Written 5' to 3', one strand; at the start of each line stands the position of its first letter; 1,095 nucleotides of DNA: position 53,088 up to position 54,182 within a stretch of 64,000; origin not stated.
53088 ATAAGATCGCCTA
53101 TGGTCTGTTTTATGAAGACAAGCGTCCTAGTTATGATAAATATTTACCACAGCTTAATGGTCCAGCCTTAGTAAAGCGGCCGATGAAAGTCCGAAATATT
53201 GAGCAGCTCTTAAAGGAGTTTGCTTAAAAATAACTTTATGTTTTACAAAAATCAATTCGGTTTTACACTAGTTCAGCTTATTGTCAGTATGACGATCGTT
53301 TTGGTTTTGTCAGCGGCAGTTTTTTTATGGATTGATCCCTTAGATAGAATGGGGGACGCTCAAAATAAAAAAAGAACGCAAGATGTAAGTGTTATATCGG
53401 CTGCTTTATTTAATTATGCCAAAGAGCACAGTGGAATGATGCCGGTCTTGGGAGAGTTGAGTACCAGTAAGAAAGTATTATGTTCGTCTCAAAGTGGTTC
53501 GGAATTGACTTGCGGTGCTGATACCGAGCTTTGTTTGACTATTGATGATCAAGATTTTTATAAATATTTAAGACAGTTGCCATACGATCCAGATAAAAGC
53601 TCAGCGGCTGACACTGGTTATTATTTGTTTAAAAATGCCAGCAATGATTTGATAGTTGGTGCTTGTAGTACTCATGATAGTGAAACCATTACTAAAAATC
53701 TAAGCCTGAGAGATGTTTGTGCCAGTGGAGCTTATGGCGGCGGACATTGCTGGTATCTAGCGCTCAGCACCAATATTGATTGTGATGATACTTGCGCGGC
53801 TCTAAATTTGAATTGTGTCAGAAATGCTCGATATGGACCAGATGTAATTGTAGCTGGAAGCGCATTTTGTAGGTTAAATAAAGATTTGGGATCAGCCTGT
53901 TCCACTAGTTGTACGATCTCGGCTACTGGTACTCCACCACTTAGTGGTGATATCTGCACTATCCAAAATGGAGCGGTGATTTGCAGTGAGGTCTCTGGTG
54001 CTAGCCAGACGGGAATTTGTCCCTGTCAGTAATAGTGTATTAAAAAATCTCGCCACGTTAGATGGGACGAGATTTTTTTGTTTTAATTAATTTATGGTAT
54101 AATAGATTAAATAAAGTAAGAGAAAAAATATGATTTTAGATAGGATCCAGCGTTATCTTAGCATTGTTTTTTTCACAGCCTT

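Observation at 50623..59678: Operon-like array: KorAB oxidoreductase, then Cys-rich pilin, then 1178-aa surface protein, then sensor histidine kinase, then MFS-like protein, all co-directional with gaps of about 100 bp or less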

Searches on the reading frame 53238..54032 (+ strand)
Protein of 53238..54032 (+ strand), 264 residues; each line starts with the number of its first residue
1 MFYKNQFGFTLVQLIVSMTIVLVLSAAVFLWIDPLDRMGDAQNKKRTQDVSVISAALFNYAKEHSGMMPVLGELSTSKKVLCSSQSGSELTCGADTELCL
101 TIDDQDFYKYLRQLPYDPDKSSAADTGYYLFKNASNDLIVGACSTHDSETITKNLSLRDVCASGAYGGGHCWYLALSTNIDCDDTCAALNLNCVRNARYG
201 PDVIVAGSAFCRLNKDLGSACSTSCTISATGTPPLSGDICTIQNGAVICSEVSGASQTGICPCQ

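Call 3: search_protein_families(library=pfam, proteins=[window:53238-54032:+], max_evalue=0.01)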
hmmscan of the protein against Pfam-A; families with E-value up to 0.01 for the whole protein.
window:53238-54032:+ (264 aa): 1 family
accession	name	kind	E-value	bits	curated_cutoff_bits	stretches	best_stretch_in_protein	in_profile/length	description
PF07963.17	N_methyl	-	0.00018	21.4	21.2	1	4-29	2-27/27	Prokaryotic N-terminal methylation motif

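Call 4: search_protein_families(library=ncbifam, proteins=[window:53238-54032:+], max_evalue=0.01)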
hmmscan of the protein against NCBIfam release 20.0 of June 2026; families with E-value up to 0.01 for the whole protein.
window:53238-54032:+ (264 aa): 0 families

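Call 8: find_homologous_proteins(query=window:53238-54032:+, max_evalue=0.001)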
Query window:53238-54032:+ (264 aa): 25 proteins with E <= 0.001 among 889 candidates.
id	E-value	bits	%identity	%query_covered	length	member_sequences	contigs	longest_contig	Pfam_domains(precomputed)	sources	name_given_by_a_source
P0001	8.7e-174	594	100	100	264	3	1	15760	-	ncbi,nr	ncbi:MAG: hypothetical protein A2543_00725 [Candidatus Komeilibacteria bacterium RIFOXYD2_FULL_37_8]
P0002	4.5e-134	464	76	100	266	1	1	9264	PF07963.18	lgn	-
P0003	9.3e-115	400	66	100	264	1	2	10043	-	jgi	-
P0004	1.2e-105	371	63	100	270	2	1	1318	-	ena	-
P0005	2.2e-104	366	60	100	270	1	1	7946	-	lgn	-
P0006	1.9e-102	360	62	100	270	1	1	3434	-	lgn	-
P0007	5.3e-101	355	58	100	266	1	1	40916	-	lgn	-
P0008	4.7e-95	336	58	100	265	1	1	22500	PF07963.18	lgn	-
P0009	4.8e-95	336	57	100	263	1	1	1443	-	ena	-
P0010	7.7e-95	335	58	100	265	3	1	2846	PF07963.18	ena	-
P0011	8.4e-95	335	58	99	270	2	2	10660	-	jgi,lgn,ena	-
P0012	2.4e-88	314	53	100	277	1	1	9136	-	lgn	-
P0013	3.7e-86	307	53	100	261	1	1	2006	-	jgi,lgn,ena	-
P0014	1.2e-85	305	53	100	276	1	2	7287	-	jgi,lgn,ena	-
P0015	1.6e-84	301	51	100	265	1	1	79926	-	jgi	jgi:prepilin-type N-terminal cleavage/methylation domain-containing protein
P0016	1.1e-80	289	53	100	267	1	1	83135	PF07963.18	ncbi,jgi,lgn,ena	ncbi:MAG: prepilin-type N-terminal cleavage/methylation domain-containing protein [Patescibacteria g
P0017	6.6e-80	286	50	100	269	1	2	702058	-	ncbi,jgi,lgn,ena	ncbi:MAG: type II secretion system protein [Patescibacteria group bacterium]|jgi:type II secretory p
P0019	3.4e-76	274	47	98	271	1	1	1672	-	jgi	-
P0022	4.7e-70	254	47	99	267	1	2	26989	-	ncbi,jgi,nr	ncbi:type II secretion system protein [Candidatus Parcubacteria bacterium]|nr:MAG: type II secretion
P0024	2.4e-62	229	42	99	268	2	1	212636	-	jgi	-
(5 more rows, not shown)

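Call 11: find_encoding_contigs(protein=P0017, flank=10000, max_places=2)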
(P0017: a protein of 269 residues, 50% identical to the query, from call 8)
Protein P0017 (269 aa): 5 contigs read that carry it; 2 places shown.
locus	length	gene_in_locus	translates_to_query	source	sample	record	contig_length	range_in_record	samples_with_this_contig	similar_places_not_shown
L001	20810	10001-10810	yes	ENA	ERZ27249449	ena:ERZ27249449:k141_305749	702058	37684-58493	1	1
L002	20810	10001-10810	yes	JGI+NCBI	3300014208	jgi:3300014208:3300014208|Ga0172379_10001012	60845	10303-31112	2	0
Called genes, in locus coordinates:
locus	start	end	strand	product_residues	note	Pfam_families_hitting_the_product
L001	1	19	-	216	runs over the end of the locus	PF01966:HD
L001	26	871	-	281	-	PF05822:UMPH-1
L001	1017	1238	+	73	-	-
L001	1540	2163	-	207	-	PF00578:AhpC-TSA, PF08534:Redoxin, PF10417:1-cysPrx_C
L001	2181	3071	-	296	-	PF01734:Patatin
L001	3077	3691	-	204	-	PF00081:Sod_Fe_N, PF02777:Sod_Fe_C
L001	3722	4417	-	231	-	PF01592:NifU_N, PF04324:Fer2_BFD (faint)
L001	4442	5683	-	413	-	PF00266:Aminotran_5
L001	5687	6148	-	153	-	PF00578:AhpC-TSA, PF08534:Redoxin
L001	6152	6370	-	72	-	PF06902:Fer4_19 (weak), PF13459:Fer4_15, PF13370:Fer4_13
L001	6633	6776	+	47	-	-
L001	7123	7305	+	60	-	-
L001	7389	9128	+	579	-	PF01558:POR, PF01855:POR_N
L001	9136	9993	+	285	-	PF02775:TPP_enzyme_C, PF12367:PFO_beta_C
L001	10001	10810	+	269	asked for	-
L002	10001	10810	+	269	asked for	-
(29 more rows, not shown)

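Call 12: find_encoding_contigs(protein=P0024, flank=10000, max_places=2)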
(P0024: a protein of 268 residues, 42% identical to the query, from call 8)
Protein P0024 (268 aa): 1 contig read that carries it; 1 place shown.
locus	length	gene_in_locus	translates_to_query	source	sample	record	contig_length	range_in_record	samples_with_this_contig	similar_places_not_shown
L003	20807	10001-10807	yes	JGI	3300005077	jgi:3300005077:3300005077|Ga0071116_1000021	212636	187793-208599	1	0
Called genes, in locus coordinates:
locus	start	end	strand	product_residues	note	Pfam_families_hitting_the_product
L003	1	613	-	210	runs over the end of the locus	PF00578:AhpC-TSA, PF08534:Redoxin, PF10417:1-cysPrx_C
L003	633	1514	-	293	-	PF01734:Patatin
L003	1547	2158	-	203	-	PF00081:Sod_Fe_N, PF02777:Sod_Fe_C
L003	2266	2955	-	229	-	PF01592:NifU_N, PF04324:Fer2_BFD (faint)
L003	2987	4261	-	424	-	PF00266:Aminotran_5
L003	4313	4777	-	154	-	PF00578:AhpC-TSA, PF08534:Redoxin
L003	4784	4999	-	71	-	PF06902:Fer4_19 (weak), PF13459:Fer4_15, PF13370:Fer4_13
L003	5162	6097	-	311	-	-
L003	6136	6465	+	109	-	-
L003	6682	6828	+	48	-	-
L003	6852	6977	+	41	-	-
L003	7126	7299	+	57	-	-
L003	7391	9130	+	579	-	PF01558:POR, PF01855:POR_N, PF17147:PFOR_II (faint)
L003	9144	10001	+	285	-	PF02775:TPP_enzyme_C, PF12367:PFO_beta_C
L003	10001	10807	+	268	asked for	-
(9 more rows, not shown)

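Call 13: find_encoding_contigs(protein=P0016, flank=10000, max_places=2)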
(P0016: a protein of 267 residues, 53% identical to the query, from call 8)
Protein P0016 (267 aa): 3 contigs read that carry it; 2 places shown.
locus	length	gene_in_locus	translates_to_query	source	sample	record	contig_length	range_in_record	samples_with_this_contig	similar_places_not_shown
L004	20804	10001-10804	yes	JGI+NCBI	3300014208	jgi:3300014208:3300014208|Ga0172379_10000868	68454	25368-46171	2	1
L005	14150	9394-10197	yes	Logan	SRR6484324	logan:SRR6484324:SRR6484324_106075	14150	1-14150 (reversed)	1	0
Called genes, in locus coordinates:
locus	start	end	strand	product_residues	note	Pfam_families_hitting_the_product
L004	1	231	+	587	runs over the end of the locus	PF09972:DUF2207, PF20990:DUF2207_C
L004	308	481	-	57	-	-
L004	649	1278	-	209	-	PF00578:AhpC-TSA, PF08534:Redoxin, PF10417:1-cysPrx_C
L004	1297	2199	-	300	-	PF01734:Patatin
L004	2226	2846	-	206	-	PF00081:Sod_Fe_N, PF02777:Sod_Fe_C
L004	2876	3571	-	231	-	PF01592:NifU_N, PF04324:Fer2_BFD (faint)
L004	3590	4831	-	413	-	PF00266:Aminotran_5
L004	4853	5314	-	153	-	PF00578:AhpC-TSA, PF08534:Redoxin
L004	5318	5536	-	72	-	PF06902:Fer4_19 (weak), PF13459:Fer4_15, PF13370:Fer4_13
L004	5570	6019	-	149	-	PF01475:FUR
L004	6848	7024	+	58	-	-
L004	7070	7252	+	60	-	-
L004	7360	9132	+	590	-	PF01558:POR, PF01855:POR_N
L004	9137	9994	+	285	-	PF02775:TPP_enzyme_C, PF12367:PFO_beta_C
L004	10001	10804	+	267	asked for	PF07963:N_methyl (weak)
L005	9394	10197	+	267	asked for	PF07963:N_methyl (weak)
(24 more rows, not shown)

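Call 18: find_related_loci(query=A1, collection=genome_contigs, flank=10000)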
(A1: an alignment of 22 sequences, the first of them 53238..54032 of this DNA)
Query A1 (264 aa) in genome_contigs; peptide patterns used: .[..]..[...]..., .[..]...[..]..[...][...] (x = any residue, [..] = any of these).
74 stretches matched a pattern; 17 encode a relative of the query (tblastn E <= 1e-3); 17 distinct loci.
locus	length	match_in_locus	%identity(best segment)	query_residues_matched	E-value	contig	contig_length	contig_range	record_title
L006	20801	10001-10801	50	2-264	4e-85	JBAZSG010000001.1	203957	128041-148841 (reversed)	MAG: Patescibacteria group bacterium isolate SO_2017_GW1_168 NODE_511_length_203957_cov_2.468974_OW334_2017, whole genom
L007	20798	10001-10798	53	1-264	5e-80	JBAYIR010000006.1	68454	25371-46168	MAG: Patescibacteria group bacterium isolate SO_2016_GW1_35 scaffold00868_OW334_2016, whole genome shotgun sequence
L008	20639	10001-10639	55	6-218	5e-79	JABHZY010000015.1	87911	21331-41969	MAG: Candidatus Komeilibacteria bacterium isolate SI047_bin95 k141_783532, whole genome shotgun sequence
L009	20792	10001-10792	45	1-264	5e-74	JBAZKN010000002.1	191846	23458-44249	MAG: Patescibacteria group bacterium isolate SO_2017_LW4_144 scaffold_227_c1_LW137-91_2017, whole genome shotgun sequenc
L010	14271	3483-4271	47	4-264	2e-69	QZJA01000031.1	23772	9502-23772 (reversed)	MAG: Candidatus Parcubacteria bacterium isolate SURF_51 contig-100_3196_length_23772_read_count_2684964, whole genome sh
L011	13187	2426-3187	46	3-263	3e-69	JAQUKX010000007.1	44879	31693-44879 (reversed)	MAG: Patescibacteria group bacterium isolate STD1_117 NODE_1586_length_44879_cov_4.057182_Sandtown_D1, whole genome shot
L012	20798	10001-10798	44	2-264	1e-68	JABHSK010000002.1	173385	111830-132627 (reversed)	MAG: Candidatus Parcubacteria bacterium isolate SI039_bin36 k141_2263554, whole genome shotgun sequence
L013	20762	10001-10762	42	4-264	7e-65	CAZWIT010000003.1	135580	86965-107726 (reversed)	MAG TPA_asm: uncultured Gammaproteobacteria bacterium isolate SRP300315_co1_55 genome assembly, contig: NODE_54_length_1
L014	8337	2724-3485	42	4-264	5e-64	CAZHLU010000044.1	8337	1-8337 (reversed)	MAG TPA_asm: uncultured Gammaproteobacteria bacterium isolate SRP135725_co1_218 genome assembly, contig: NODE_12467_leng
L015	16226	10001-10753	42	7-264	6e-63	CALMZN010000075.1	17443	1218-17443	MAG TPA_asm: uncultured bacterium isolate SRR5468112_bin.23_CONCOCT_v1.1_MAG genome assembly, contig: ERZ781236.600, who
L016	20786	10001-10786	40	8-264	1e-62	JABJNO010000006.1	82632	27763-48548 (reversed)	MAG: Candidatus Parcubacteria bacterium isolate SI075_bin20 k141_673003, whole genome shotgun sequence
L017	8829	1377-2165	42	4-264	7e-61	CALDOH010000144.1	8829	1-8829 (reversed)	MAG TPA_asm: uncultured bacterium isolate ERR2206790_bin.27_CONCOCT_v1.1_MAG genome assembly, contig: ERZ890879.2158, wh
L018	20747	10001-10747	43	8-264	2e-60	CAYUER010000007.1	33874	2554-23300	MAG TPA_asm: uncultured Gammaproteobacteria bacterium isolate SRP342105_co2_115 genome assembly, contig: NODE_1291_lengt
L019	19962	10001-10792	44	1-264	9e-60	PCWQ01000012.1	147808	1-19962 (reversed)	MAG: Candidatus Komeilibacteria bacterium CG11_big_fil_rev_8_21_14_0_20_36_20 CG11_8_21_14_0.20_scaffold_65_c, whole gen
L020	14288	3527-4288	44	3-264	2e-54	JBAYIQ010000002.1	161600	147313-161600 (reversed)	MAG: Patescibacteria group bacterium isolate SO_2016_GW1_34 scaffold00196_OW334_2016, whole genome shotgun sequence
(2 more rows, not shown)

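Call 25: predict_structure(alignment_id=A1)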
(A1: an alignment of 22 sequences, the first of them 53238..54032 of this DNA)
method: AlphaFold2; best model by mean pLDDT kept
length: 264 residues; sequences in the alignment: 22
mean_pLDDT: 86.0   pTM: 0.77
mean pLDDT of the five models: 86.0, 85.2, 84.1, 83.3, 67.3
residues with pLDDT >= 90: 123; 70-90: 116; 50-70: 19; < 50: 6
segments of 3 or more residues with pLDDT < 50: 1-6
pLDDT, mean of each block of 10 residues (from residue 1): 49 80 70 76 93 96 92 94 85 89 88 79 75 95 89 94 92 92 94 92 87 85 84 88 89 86 94
secondary structure, 60 per line:
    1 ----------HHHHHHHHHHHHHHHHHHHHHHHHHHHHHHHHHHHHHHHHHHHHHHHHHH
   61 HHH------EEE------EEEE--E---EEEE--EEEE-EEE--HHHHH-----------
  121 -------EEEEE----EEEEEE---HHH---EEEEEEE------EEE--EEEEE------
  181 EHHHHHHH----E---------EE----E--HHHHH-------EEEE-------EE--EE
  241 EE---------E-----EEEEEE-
elements in order: H11-63 E70-72 E79-82 E89-92 E95-98 E100-102 H105-109 E128-132 E137-142 E152-158 E165-167 E170-174 H182-188 H212-216 E224-227 E239-242 E258-263

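Call 27: search_solved_structures(query=A1, max_evalue=1, show_alignments=2)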
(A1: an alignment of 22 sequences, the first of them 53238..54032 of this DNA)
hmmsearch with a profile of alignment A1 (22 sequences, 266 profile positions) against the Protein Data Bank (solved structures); distinct sequences matched with E-value up to 1: 6.
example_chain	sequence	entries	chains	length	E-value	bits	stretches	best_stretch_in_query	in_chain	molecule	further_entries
9egp_A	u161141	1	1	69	0.0013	21.2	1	4-66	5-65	Geopilin domain 1 protein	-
7tgg_A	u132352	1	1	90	0.0059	19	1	4-63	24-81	Geopilin domain 1 protein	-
9laa_A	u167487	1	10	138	0.26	13.7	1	3-29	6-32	Type IV pilin protein PilA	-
9lab_B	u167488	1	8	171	0.31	13.4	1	5-28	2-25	MSHA major pilin subunit MshA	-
2m7g_A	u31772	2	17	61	0.76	12.1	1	10-64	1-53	Geopilin domain 1 protein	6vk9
8pfb_G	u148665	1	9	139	0.86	11.9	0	10-64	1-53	Type IV pilin PilE1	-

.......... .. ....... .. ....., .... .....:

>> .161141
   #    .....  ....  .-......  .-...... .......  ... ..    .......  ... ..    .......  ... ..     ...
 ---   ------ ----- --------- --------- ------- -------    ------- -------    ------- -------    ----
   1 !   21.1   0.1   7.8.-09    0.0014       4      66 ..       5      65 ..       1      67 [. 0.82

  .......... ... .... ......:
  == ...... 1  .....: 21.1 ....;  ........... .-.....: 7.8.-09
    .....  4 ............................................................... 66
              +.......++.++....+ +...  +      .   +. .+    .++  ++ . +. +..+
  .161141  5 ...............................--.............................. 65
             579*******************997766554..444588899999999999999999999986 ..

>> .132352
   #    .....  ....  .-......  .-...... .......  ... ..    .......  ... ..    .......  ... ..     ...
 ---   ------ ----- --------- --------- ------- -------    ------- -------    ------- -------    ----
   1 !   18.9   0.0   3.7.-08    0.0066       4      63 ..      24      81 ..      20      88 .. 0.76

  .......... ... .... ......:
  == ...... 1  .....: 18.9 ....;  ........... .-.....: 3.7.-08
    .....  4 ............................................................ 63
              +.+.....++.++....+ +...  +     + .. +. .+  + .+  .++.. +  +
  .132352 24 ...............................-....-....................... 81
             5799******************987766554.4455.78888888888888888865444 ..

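Call 29: fold_search(model_id=the predicted structure, library=pdb)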
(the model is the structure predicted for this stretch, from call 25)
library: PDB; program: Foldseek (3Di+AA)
matches with E <= 10: 216; with E <= 0.001: 0
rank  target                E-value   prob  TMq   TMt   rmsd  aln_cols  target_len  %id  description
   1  6yjs_AAA              5.1e-02  0.85  0.19  0.12   6.6        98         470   15  Crystal structure of MGAT5 (alpha-1,6-mannosylglycoprotein 6-beta-N-acetylglucosaminyltransferase V) luminal domain  (released 2020-08-05)
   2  8ce3_B                3.1e-01  0.60  0.22  0.13   4.8       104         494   15  Crystal structure of MGAT5 (alpha-1,6-mannosylglycoprotein 6-beta-N-acetylglucosaminyltransferase V) luminal domain wi (released 2024-02-21)
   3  4htg                  4.2e-01  0.05  0.09  0.08  11.4        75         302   16  Porphobilinogen Deaminase from Arabidopsis Thaliana (released 2013-02-27)
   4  5mul                  1.3e+00  0.08  0.12  0.09  14.3       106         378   10  Glycoside Hydrolase BT3686 bound to Glucuronic Acid (released 2017-04-26)
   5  7agv_H                1.3e+00  0.04  0.15  0.21  10.7       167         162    7  High-resolution structure of the K+/H+ antiporter subunit KhtT in complex with c-di-AMP (released 2021-03-31)
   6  7ahm_C                1.7e+00  0.03  0.17  0.22   9.2       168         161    5  Low-resolution structure of the K+/H+ antiporter subunit KhtT in complex with c-di-AMP (released 2021-03-31)
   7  4aqs_A                2.0e+00  0.01  0.10  0.07  19.2       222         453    8  Laminin beta1 LN-LE1-4 structure (released 2012-08-15)
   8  9imj                  2.2e+00  0.01  0.12  0.10  12.3       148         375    9  Bacteriophage T6 topoisomerase II ATPase domain crystal strcuture (released 2024-09-25)
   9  7agv_B                2.5e+00  0.02  0.13  0.20  12.8       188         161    6  High-resolution structure of the K+/H+ antiporter subunit KhtT in complex with c-di-AMP (released 2021-03-31)
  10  7jij_B                2.7e+00  0.03  0.09  0.21   9.0        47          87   13  ATP-bound AMP-activated protein kinase (released 2021-07-28)
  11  3riq                  3.0e+00  0.08  0.10  0.05   6.8        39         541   15  Siphovirus 9NA tailspike receptor binding domain (released 2012-02-29)
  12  9a5z_A                3.0e+00  0.03  0.16  0.21  14.6       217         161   10  Integrative model of YPMB-MREC by crosslinking MS and deep learning (released 2024-09-18)
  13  3t4n_B                3.0e+00  0.02  0.09  0.18  11.0        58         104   16  Structure of the regulatory fragment of Saccharomyces cerevisiae AMPK in complex with ADP (released 2011-11-09)
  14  2glv_H                3.0e+00  0.02  0.06  0.09   6.4        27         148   15  Crystal structure of (3R)-Hydroxyacyl-Acyl Carrier Protein Dehydratase(FabZ) mutant(Y100A) from Helicobacter pylori (released 2007-03-13)
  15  9bct_G                3.0e+00  0.01  0.10  0.14  15.8       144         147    8  Cryo-EM structure of Thermococcus kodakarensis FttA-dependent transcription pre-termination complex containing 44 nt R (released 2024-07-31)
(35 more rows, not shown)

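Call 38: search_protein_representatives(alignment_id=A1)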
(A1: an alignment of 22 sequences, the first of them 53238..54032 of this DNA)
Query: 22 sequences, 266 profile positions. Proteins with E-value up to 0.001 (for the whole library): 8531; up to 1e-10: 931; up to 1e-30: 35. The best 150 are listed.
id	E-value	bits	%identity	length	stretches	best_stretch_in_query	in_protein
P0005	2.5e-120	417.0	-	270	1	4-266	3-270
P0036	2.0e-93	328.8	-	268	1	1-266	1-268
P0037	6.7e-91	320.5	-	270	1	4-266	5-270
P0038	1.4e-85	303.1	-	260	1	4-266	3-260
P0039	2.7e-82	292.3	-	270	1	6-266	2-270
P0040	3.6e-81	288.7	-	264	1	4-266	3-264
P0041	2.7e-79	282.5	-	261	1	4-266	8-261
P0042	1.2e-76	273.9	-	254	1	6-266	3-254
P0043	1.5e-72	260.4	-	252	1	83-266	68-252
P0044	2.1e-66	240.3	-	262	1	4-266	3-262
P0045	2.0e-59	217.3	-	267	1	6-266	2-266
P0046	2.3e-58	213.9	-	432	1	6-174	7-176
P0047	4.0e-56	206.5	-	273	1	5-266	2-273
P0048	1.1e-54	201.8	-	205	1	54-266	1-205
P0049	3.4e-54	200.2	-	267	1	8-266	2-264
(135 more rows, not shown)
